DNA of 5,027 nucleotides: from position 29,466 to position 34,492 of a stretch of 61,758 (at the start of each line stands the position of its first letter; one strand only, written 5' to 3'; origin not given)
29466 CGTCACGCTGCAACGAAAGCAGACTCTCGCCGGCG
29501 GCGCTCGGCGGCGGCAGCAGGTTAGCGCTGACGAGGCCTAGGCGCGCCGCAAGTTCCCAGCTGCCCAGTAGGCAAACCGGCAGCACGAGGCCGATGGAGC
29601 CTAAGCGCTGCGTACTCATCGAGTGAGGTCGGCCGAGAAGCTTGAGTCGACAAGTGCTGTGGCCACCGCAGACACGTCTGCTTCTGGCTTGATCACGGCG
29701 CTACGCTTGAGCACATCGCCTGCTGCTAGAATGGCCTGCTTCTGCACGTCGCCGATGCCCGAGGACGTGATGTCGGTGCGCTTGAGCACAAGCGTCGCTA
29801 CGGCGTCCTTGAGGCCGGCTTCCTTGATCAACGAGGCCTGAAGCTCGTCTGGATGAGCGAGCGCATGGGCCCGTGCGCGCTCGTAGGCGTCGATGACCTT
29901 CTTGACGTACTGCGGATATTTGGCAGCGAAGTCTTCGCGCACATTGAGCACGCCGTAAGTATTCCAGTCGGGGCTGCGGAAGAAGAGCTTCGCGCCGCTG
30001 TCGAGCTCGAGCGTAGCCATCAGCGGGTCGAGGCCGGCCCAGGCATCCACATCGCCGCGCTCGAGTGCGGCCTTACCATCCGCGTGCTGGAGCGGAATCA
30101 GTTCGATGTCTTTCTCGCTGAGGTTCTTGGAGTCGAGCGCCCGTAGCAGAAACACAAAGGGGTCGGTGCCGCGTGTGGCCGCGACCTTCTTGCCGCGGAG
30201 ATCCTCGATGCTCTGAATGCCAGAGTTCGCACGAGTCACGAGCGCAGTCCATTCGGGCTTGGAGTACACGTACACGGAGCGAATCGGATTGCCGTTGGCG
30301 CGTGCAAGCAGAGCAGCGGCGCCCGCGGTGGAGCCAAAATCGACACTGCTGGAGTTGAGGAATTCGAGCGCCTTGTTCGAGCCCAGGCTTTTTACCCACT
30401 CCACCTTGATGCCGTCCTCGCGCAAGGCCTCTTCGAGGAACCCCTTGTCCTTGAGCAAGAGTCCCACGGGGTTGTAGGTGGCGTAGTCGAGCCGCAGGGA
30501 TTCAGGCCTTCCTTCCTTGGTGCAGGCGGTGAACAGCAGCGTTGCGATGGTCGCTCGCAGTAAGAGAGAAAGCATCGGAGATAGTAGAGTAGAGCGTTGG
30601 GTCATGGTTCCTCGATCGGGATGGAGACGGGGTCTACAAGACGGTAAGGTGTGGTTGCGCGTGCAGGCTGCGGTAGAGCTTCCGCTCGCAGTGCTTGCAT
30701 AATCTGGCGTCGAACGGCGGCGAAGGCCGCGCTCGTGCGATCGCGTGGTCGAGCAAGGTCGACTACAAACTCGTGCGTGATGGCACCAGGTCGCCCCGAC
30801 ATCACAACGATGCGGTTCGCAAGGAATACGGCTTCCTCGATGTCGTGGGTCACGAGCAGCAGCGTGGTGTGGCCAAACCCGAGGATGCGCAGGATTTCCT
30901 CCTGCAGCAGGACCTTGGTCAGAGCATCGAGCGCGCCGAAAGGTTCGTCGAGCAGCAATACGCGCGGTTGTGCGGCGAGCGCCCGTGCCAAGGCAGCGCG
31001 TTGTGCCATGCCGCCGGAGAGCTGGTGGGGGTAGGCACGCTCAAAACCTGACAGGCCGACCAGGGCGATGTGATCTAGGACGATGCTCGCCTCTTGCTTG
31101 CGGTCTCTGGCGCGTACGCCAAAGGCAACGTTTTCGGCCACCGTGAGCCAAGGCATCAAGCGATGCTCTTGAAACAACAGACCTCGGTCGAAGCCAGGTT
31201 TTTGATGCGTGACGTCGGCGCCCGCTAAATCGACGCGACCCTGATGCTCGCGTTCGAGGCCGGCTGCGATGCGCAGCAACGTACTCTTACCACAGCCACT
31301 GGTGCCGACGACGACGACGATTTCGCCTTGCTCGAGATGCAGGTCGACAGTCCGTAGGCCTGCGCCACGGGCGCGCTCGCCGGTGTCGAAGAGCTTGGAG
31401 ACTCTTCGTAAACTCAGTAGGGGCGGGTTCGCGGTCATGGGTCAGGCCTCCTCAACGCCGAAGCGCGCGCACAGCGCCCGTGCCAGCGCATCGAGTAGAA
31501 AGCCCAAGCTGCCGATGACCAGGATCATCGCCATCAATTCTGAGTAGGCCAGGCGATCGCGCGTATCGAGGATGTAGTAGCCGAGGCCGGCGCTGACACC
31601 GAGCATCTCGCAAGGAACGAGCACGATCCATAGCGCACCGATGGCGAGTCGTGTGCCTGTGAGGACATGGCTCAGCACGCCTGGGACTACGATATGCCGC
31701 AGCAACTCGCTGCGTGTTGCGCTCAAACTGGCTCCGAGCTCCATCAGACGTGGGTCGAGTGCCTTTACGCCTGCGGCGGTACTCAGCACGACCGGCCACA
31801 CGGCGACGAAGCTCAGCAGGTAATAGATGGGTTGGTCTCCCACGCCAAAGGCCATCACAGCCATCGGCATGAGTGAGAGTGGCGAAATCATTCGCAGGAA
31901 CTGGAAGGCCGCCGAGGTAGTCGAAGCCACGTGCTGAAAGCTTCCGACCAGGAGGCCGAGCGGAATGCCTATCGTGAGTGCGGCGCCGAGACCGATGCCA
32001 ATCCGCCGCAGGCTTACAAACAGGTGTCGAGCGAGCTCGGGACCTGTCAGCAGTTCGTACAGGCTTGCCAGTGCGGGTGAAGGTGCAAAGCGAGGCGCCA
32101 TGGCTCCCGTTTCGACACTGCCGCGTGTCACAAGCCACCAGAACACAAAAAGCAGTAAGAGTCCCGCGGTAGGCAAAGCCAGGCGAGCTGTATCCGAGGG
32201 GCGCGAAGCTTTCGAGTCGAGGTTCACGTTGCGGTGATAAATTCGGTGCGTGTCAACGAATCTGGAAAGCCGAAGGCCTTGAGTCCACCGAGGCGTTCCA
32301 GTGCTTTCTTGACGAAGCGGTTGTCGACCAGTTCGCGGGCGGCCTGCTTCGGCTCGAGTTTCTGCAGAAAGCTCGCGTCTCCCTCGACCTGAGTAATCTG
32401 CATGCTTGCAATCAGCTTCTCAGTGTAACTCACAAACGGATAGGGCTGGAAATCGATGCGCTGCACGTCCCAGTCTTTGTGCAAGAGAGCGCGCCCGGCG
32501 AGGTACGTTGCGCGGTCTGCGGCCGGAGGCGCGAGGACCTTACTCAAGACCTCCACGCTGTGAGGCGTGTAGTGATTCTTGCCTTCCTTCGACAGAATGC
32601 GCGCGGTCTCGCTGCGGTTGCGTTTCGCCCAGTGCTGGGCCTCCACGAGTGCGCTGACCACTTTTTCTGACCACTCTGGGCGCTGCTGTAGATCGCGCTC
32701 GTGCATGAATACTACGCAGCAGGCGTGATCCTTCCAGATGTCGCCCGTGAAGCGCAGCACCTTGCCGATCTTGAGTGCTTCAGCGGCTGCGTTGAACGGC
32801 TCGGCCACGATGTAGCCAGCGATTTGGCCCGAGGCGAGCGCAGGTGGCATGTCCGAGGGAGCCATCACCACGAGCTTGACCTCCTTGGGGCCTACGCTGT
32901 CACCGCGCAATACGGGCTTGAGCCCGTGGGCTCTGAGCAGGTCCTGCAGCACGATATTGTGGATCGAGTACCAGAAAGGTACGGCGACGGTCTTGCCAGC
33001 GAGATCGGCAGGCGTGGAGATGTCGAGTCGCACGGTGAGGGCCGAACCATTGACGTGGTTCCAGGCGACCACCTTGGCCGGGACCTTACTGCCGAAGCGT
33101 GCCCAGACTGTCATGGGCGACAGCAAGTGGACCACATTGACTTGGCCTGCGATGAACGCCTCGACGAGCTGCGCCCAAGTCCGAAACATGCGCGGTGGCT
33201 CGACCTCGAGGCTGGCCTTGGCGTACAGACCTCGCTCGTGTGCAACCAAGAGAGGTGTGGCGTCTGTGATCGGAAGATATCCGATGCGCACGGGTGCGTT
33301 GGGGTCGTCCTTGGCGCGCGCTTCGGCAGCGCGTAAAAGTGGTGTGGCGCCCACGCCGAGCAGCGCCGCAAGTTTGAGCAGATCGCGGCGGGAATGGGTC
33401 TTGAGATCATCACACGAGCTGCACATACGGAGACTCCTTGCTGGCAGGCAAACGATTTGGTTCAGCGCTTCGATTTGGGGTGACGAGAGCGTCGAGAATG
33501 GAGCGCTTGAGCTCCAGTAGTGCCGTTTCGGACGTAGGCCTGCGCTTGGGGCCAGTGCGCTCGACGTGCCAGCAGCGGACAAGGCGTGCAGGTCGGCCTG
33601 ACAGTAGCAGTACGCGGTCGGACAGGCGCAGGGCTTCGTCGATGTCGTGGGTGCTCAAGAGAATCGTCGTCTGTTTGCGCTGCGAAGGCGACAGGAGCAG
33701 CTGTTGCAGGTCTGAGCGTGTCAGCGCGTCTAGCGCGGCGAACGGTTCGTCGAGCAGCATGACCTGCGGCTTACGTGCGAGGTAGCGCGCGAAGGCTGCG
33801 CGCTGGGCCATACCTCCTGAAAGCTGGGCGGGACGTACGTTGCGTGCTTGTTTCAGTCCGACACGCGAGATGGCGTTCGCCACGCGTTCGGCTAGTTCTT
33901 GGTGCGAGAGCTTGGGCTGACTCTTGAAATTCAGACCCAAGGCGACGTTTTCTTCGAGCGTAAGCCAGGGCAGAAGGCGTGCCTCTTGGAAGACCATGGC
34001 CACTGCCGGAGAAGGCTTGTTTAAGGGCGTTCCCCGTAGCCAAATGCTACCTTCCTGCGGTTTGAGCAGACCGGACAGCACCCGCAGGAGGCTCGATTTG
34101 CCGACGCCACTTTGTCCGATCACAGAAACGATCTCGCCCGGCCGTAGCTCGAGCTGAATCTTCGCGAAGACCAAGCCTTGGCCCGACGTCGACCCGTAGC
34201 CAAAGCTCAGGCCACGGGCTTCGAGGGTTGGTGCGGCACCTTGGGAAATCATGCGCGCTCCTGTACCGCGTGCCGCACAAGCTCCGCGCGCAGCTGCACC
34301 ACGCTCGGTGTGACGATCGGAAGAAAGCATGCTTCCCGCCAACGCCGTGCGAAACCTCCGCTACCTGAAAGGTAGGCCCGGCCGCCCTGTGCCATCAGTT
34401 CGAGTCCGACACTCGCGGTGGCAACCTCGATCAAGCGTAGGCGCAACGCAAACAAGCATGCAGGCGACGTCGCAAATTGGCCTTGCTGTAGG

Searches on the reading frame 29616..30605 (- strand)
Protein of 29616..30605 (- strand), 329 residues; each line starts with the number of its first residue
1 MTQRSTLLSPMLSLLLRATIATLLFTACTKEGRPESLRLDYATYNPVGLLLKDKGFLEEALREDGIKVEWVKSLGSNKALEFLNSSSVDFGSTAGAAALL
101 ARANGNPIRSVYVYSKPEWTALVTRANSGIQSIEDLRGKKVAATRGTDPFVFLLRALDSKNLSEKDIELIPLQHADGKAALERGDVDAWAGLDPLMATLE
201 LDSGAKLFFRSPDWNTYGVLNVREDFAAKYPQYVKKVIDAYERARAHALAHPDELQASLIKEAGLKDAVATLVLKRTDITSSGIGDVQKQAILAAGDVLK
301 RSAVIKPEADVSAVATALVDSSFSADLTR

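Call 7: search_protein_families(library=pfam, proteins=[window:29616-30605:-], max_evalue=0.001)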
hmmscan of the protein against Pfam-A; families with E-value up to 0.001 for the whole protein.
window:29616-30605:- (329 aa): 4 families
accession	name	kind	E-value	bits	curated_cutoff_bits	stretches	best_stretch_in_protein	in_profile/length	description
PF09084.16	NMT1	-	9.1e-27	94.8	20.5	1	62-254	17-215/216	NMT1/THI5 like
PF12974.12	Phosphonate-bd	-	2.3e-08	34.2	27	1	57-200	23-171/242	ABC transporter, phosphonate, periplasmic substrate-binding protein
PF13379.11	NMT1_2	-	1.6e-06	28.5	24.7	1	134-246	119-236/252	NMT1-like family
PF16868.10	NMT1_3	-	3.9e-05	23.8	27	1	59-191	23-166/289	NMT1-like family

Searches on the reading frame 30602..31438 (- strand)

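Call 7: search_protein_families(library=pfam, proteins=[window:30602-31438:-], max_evalue=0.001)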
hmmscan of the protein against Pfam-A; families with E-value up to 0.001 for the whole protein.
window:30602-31438:- (278 aa): 6 families
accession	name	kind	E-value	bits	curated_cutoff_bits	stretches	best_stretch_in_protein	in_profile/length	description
PF00005.33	ABC_tran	-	1.9e-32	113.1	25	1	28-167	1-136/137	ABC transporter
PF13304.12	AAA_21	-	8.1e-07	29.8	27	0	136-200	234-300/304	AAA domain, putative AbiEii toxin, Type IV TA system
PF13191.12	AAA_16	-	4.1e-05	24.6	32.6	1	37-165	23-140/167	AAA ATPase domain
PF13401.12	AAA_22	-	0.00024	21.9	27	1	37-165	4-92/130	AAA domain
PF20703.3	nSTAND1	-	0.00079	19.6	27.1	0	33-66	28-59/379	Novel STAND NTPase 1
PF03193.22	RsgA_GTPase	-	0.00084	19.6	30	0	24-57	93-125/174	RsgA GTPase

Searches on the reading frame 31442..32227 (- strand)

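Call 7: search_protein_families(library=pfam, proteins=[window:31442-32227:-], max_evalue=0.001)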
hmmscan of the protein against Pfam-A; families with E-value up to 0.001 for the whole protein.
window:31442-32227:- (261 aa): 1 family
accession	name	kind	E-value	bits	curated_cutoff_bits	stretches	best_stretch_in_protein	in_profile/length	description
PF00528.27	BPD_transp_1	-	2e-18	67.2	26.4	1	87-255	1-181/184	Binding-protein-dependent transport system inner membrane component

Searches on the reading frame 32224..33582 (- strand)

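Call 7: search_protein_families(library=pfam, proteins=[window:32224-33582:-], max_evalue=0.001)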
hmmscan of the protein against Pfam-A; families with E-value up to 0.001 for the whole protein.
window:32224-33582:- (452 aa): 2 families
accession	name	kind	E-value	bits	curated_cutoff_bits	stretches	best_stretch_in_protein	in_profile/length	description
PF13379.11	NMT1_2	-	2e-50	172.4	24.7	1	94-330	4-251/252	NMT1-like family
PF09084.16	NMT1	-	2.6e-10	41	20.5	1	106-322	2-212/216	NMT1/THI5 like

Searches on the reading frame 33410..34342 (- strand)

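Call 6: search_protein_families(library=pfam, proteins=[window:33410-34342:-], max_evalue=0.001)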
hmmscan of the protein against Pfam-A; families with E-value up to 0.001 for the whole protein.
window:33410-34342:- (310 aa): 5 families
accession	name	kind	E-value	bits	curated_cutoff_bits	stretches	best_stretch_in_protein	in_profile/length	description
PF00005.33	ABC_tran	-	3.7e-34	118.7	25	1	61-202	3-137/137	ABC transporter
PF13304.12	AAA_21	-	7e-10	39.9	27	1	157-233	221-299/304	AAA domain, putative AbiEii toxin, Type IV TA system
PF13191.12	AAA_16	-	7.5e-07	30.2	32.6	1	68-222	24-162/167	AAA ATPase domain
PF03193.22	RsgA_GTPase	-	7.9e-05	23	30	1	59-94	97-131/174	RsgA GTPase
PF20703.3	nSTAND1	-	0.00051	20.2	27.1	1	64-116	28-86/379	Novel STAND NTPase 1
